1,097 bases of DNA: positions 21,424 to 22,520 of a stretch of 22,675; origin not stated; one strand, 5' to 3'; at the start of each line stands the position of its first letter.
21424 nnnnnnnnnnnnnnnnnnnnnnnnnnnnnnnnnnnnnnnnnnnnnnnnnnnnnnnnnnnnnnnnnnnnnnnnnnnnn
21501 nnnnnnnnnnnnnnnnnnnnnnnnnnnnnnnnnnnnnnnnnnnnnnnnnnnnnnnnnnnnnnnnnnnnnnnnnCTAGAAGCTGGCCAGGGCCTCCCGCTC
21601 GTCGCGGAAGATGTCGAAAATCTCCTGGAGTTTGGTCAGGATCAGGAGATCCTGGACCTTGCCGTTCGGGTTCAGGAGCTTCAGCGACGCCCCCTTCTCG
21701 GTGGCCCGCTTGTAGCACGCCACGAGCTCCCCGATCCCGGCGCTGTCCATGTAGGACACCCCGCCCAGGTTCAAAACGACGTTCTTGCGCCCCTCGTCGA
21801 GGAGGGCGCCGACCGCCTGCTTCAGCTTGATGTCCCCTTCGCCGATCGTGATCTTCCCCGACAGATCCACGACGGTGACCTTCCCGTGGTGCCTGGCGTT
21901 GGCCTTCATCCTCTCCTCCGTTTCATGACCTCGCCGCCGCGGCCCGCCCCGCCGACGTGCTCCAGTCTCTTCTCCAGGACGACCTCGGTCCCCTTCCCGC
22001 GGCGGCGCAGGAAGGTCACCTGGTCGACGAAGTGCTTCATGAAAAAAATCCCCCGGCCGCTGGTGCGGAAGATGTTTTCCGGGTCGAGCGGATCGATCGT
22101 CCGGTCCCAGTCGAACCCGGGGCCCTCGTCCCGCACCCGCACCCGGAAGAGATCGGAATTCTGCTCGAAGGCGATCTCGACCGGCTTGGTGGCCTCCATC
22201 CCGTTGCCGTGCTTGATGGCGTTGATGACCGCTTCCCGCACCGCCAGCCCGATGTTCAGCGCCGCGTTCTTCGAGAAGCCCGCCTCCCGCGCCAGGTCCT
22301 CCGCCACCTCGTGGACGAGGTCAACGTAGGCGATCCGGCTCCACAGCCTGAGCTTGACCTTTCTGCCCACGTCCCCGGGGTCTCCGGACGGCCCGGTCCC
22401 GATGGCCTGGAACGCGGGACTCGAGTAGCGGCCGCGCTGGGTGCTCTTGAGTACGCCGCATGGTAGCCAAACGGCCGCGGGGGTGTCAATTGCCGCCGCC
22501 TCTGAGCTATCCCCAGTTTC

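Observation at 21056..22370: Orphan partner-switching module: kinase + canonical STAS + second STAS with Asp in place of the phospho-Ser, no sigma factor nearby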

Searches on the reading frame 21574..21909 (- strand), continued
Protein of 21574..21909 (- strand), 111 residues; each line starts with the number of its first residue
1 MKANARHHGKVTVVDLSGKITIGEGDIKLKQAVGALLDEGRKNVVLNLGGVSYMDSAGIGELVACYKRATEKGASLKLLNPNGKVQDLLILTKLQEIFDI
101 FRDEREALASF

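Call 42: find_encoding_contigs(protein=P0301, flank=8000, max_places=2)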
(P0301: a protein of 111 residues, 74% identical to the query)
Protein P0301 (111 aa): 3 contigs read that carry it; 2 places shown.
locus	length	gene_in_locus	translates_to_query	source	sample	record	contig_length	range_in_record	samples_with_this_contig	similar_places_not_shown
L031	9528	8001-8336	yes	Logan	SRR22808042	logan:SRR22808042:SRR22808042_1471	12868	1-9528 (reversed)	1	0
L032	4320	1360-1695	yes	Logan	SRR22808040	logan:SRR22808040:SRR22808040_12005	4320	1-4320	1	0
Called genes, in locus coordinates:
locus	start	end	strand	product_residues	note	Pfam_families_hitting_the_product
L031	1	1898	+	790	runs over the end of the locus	PF01464:SLT, PF23577:LysM_RLK (faint), PF13384:HTH_23 (faint), PF13518:HTH_28 (faint), PF23446:LysM1_NFP_LYK (faint), PF23473:LysM3_LYK4_5 (faint), PF01476:LysM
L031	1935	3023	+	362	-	PF13432:TPR_16 (weak), PF14559:TPR_19, PF09976:TPR_21 (weak), PF12895:ANAPC3, PF25062:ARM_TT21_N (weak), PF14559:TPR_19, PF13432:TPR_16, PF23914:TPR_CcmH_CycH, +26 more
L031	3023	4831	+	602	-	PF01839:FG-GAP (faint), PF13517:FG-GAP_3, PF07593:UnbV_ASPIC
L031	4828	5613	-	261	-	PF00702:Hydrolase, PF13344:Hydrolase_6, PF13419:HAD_2 (faint), PF13242:Hydrolase_like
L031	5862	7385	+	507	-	PF13541:ChlI, PF01078:Mg_chelatase, PF00493:MCM (faint), PF07728:AAA_5 (faint), PF13335:Mg_chelatase_C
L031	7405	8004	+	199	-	PF13581:HATPase_c_2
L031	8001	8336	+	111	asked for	PF01740:STAS, PF13466:STAS_2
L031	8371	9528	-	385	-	?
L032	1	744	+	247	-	?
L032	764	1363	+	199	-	PF13581:HATPase_c_2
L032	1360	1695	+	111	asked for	PF01740:STAS, PF13466:STAS_2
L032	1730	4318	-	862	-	?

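Call 66: find_homologous_proteins(query=L027:5706-7376:-, max_evalue=1e-30)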
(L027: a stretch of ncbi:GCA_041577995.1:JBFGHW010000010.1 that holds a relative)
Query L027:5706-7376:- (556 aa): 4899 proteins with E <= 1e-30 among 8000 candidates; the best 120 are listed.
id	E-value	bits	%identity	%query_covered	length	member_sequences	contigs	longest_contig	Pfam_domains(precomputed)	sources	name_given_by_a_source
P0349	0.0e+0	1228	100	100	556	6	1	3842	PF13185.13,PF00498.32,PF01590.33,PF16697.11,PF13492.13,PF07228.18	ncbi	-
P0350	6.4e-270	915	74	99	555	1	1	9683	PF13185.13,PF00498.32,PF01590.33,PF16697.11,PF13492.13,PF07228.18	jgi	jgi:serine phosphatase RsbU (regulator of sigma subunit)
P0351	4.5e-268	909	73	99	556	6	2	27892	PF13185.13,PF00498.32,PF01590.33,PF16697.11,PF13492.13,PF07228.18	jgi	jgi:serine phosphatase RsbU (regulator of sigma subunit)/pSer/pThr/pTyr-binding forkhead associated 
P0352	6.6e-245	832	67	100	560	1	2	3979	PF13185.13,PF00498.32,PF01590.33,PF16697.11,PF13492.13,PF07228.18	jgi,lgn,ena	-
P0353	2.0e-243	827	68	100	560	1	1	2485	PF13185.13,PF00498.32,PF01590.33,PF16697.11,PF13492.13,PF07228.18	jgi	-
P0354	2.2e-240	817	67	100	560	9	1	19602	PF13185.13,PF00498.32,PF01590.33,PF16697.11,PF13492.13,PF07228.18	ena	-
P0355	2.4e-237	807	67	100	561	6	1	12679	PF13185.13,PF00498.32,PF01590.33,PF16697.11,PF13492.13,PF07228.18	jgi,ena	-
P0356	6.5e-237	806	65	100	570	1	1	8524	PF13185.13,PF00498.32,PF01590.33,PF16697.11,PF13492.13,PF07228.18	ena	-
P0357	2.5e-235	801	65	100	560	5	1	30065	PF13185.13,PF00498.32,PF01590.33,PF16697.11,PF13492.13,PF07228.18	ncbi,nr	ncbi:MAG: SpoIIE family protein phosphatase [Acidobacteria bacterium]|nr:SpoIIE family protein phosp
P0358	5.6e-229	780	64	100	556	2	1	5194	PF13185.13,PF00498.32,PF01590.33,PF16697.11,PF13492.13,PF07228.18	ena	-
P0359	5.9e-224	763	63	100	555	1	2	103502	PF13185.13,PF00498.32,PF01590.33,PF16697.11,PF13492.13,PF07228.18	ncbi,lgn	ncbi:MAG: SpoIIE family protein phosphatase [Acidobacteriota bacterium]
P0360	8.3e-214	730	60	99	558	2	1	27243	PF13185.13,PF00498.32,PF01590.33,PF16697.11,PF13492.13,PF07228.18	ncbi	ncbi:MAG: SpoIIE family protein phosphatase [Acidobacteriota bacterium]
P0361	2.7e-208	711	60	100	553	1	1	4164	PF13185.13,PF00498.32,PF01590.33,PF16697.11,PF13492.13,PF07228.18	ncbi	ncbi:MAG: SpoIIE family protein phosphatase [Acidobacteriota bacterium]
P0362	3.1e-197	675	57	100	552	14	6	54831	PF13185.13,PF00498.32,PF01590.33,PF16697.11,PF13492.13,PF07228.18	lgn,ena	-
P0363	2.8e-194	665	56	99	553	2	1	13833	PF13185.13,PF00498.32,PF01590.33,PF16697.11,PF13492.13,PF07228.18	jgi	-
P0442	1.6e-129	451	43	99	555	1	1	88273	PF13185.13,PF00498.32,PF01590.33,PF16697.11,PF13492.13,PF07228.18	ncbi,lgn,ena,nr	ncbi:MAG TPA: SpoIIE family protein phosphatase [Candidatus Polarisedimenticolia bacterium]|nr:SpoII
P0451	7.2e-128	446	43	99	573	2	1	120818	PF13185.13,PF00498.32,PF01590.33,PF16697.11,PF13492.13,PF07228.18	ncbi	ncbi:MAG TPA: SpoIIE family protein phosphatase [Candidatus Polarisedimenticolia bacterium]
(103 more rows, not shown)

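Call 68: find_encoding_contigs(protein=P0442, flank=7000, max_places=2)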
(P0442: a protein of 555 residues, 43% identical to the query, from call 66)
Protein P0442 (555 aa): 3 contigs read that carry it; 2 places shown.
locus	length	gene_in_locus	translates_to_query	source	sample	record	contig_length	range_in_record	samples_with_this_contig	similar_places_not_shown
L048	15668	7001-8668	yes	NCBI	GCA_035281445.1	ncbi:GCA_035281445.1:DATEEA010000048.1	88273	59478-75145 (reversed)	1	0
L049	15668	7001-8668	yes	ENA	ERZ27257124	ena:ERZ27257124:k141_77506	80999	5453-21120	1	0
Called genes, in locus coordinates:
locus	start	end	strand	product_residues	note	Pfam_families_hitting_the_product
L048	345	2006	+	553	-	PF00498:FHA, PF16697:Yop-YscD_cpl, PF01590:GAF, PF13185:GAF_2, PF00512:HisKA, PF02518:HATPase_c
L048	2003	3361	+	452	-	PF00072:Response_reg, PF00158:Sigma54_activat, PF14532:Sigma54_activ_2, PF00004:AAA (weak), PF07724:AAA_2 (weak), PF07728:AAA_5, PF25601:AAA_lid_14, PF02954:HTH_8 (faint)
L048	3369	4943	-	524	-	PF01663:Phosphodiest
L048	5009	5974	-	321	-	PF08240:ADH_N, PF16912:Glu_dehyd_C, PF00107:ADH_zinc_N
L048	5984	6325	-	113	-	PF01740:STAS, PF13466:STAS_2 (weak)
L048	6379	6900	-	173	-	PF13581:HATPase_c_2, PF02518:HATPase_c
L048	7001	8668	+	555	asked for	PF16697:Yop-YscD_cpl, PF00498:FHA, PF01590:GAF, PF13185:GAF_2, PF13492:GAF_3, PF07228:SpoIIE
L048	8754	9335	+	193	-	-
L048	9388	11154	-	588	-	PF13428:TPR_14 (faint), PF07719:TPR_2 (faint), PF13176:TPR_7 (faint), PF00515:TPR_1 (faint), PF13414:TPR_11 (weak), PF13424:TPR_12 (weak), PF13432:TPR_16, PF14559:TPR_19, +2 more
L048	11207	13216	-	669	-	PF03169:OPT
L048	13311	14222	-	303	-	PF00085:Thioredoxin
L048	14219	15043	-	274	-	-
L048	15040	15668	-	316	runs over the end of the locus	PF07291:MauE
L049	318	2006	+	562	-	PF16697:Yop-YscD_cpl, PF00498:FHA, PF13185:GAF_2, PF01590:GAF, PF00512:HisKA, PF02518:HATPase_c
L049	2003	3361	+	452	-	PF00072:Response_reg, PF00158:Sigma54_activat, PF14532:Sigma54_activ_2, PF00004:AAA (weak), PF07724:AAA_2 (weak), PF07728:AAA_5, PF25601:AAA_lid_14, PF02954:HTH_8 (faint)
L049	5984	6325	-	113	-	PF01740:STAS, PF13466:STAS_2 (weak)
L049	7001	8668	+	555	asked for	PF16697:Yop-YscD_cpl, PF00498:FHA, PF01590:GAF, PF13185:GAF_2, PF13492:GAF_3, PF07228:SpoIIE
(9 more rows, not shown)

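Call 69: find_encoding_contigs(protein=P0451, flank=7000, max_places=2)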
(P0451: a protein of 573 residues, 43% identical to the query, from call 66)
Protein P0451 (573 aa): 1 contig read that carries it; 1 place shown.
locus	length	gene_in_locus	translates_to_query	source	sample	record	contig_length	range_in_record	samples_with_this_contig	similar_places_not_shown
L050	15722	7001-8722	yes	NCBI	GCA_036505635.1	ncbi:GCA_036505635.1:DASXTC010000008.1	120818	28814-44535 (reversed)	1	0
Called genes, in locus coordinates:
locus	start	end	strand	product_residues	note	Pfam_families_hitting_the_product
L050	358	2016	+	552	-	PF16697:Yop-YscD_cpl, PF00498:FHA, PF01590:GAF, PF13185:GAF_2, PF13492:GAF_3 (faint), PF00512:HisKA, PF02518:HATPase_c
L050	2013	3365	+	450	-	PF00072:Response_reg, PF00158:Sigma54_activat, PF14532:Sigma54_activ_2, PF07724:AAA_2 (weak), PF07728:AAA_5, PF25601:AAA_lid_14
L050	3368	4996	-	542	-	PF01663:Phosphodiest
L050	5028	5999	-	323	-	PF08240:ADH_N, PF16912:Glu_dehyd_C, PF00107:ADH_zinc_N, PF13602:ADH_zinc_N_2 (weak)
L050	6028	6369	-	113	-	PF01740:STAS, PF13466:STAS_2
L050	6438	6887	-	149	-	PF13581:HATPase_c_2, PF02518:HATPase_c (weak)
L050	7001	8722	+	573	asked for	PF00498:FHA, PF16697:Yop-YscD_cpl, PF01590:GAF, PF13185:GAF_2, PF13492:GAF_3, PF07228:SpoIIE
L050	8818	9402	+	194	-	-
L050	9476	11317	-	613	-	PF07719:TPR_2 (faint), PF00515:TPR_1 (faint), PF13181:TPR_8 (faint), PF13414:TPR_11 (faint)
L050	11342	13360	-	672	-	PF03169:OPT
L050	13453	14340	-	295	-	PF00085:Thioredoxin (weak)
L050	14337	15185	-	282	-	-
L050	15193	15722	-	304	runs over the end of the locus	PF07291:MauE, PF07681:DoxX (weak)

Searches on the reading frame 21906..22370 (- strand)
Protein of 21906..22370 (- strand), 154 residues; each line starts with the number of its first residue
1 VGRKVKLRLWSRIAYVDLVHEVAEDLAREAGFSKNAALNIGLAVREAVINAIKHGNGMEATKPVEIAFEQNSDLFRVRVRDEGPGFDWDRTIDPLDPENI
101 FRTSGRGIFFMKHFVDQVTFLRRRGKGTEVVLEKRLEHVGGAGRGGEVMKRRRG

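Call 3: search_protein_families(library=pfam, proteins=[window:21906-22370:-], max_evalue=1)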
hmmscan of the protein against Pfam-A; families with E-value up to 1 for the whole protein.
window:21906-22370:- (154 aa): 2 families
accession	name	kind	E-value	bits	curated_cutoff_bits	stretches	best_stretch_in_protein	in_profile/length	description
PF13581.12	HATPase_c_2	-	4.6e-27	95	27.4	1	10-134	2-127/127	Histidine kinase-like ATPase domain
PF02518.31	HATPase_c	-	3.2e-07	31.2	26.4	1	40-136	6-109/111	Histidine kinase-, DNA gyrase B-, and HSP90-like ATPase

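Call 4: search_protein_families(library=ncbifam, proteins=[window:21906-22370:-], max_evalue=1)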
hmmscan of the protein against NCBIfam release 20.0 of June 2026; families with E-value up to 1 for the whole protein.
window:21906-22370:- (154 aa): 13 families
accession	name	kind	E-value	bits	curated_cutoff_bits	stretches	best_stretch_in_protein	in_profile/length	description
NF003144.0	PRK04069.1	equivalog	1.5e-14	53.7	145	1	4-137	7-144/161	anti-sigma B factor RsbW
TIGR01925.2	spIIAB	equivalog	8.4e-14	51.6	135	1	5-136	3-136/137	anti-sigma F factor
TIGR01924.1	rsbW_low_gc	equivalog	3.4e-13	49.3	155.05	1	4-135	7-142/159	anti-sigma B factor RsbW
NF041045.1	RsbA_anti_sig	subfamily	1.4e-08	34.3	210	1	19-132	194-300/303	anti-sigma factor RsbA family regulatory protein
NF008184.0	PRK10935.1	equivalog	5e-05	22.1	553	1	43-88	475-517/565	nitrate/nitrite two-component system sensor histidine kinase NarQ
NF040691.1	MtrAB_MtrB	equivalog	0.0007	18.7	450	1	44-87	392-431/507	MtrAB system histidine kinase MtrB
NF007004.0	PRK09467.1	equivalog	0.023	13.5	415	1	21-90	316-380/440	two-component system sensor histidine kinase EnvZ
NF047322.1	HK_morpho_MacS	equivalog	0.026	13.7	300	1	33-90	269-323/367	MacS family sensor histidine kinase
NF011439.0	PRK14868.1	equivalog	0.041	12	1310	1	30-86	38-93/795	DNA topoisomerase VI subunit B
TIGR02966.1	phoR_proteo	equivalog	0.048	12.7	334.2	1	42-87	232-274/333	phosphate regulon sensor histidine kinase PhoR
NF007896.0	PRK10600.1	equivalog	0.068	11.8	578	1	41-87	500-542/598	nitrate/nitrite two-component system sensor histidine kinase NarX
NF003218.0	PRK04184.1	equivalog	0.13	10.8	274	1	30-86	28-86/539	DNA topoisomerase VI subunit B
NF033792.0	ActS_PrrB_HisK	equivalog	0.14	11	350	1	44-88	316-355/423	ActS/PrrB/RegB family redox-sensitive histidine kinase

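Call 18: search_solved_structures(query=window:21906-22370:-, max_evalue=0.01, show_alignments=2)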
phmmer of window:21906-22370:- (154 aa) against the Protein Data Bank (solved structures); distinct sequences matched with E-value up to 0.01: 7.
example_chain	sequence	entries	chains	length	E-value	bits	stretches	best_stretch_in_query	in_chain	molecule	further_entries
6m36_A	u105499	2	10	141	3.5e-08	36.6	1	7-125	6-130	Serine-protein kinase RsbW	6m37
1til_A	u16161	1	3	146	5.1e-07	32.8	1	39-136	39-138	Anti-sigma F factor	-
1l0o_A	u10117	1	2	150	5.3e-07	32.8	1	39-136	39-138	Anti-sigma F factor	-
1th8_A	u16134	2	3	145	6.2e-07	32.6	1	39-135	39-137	Anti-sigma F factor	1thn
1tid_A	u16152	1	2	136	2.2e-06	30.8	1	39-134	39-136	Anti-sigma F factor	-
9qih_A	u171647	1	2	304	2.4e-06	30.6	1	64-137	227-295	SenB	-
4gt8_A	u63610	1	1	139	0.0099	18.9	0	41-93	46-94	Sensor protein vraS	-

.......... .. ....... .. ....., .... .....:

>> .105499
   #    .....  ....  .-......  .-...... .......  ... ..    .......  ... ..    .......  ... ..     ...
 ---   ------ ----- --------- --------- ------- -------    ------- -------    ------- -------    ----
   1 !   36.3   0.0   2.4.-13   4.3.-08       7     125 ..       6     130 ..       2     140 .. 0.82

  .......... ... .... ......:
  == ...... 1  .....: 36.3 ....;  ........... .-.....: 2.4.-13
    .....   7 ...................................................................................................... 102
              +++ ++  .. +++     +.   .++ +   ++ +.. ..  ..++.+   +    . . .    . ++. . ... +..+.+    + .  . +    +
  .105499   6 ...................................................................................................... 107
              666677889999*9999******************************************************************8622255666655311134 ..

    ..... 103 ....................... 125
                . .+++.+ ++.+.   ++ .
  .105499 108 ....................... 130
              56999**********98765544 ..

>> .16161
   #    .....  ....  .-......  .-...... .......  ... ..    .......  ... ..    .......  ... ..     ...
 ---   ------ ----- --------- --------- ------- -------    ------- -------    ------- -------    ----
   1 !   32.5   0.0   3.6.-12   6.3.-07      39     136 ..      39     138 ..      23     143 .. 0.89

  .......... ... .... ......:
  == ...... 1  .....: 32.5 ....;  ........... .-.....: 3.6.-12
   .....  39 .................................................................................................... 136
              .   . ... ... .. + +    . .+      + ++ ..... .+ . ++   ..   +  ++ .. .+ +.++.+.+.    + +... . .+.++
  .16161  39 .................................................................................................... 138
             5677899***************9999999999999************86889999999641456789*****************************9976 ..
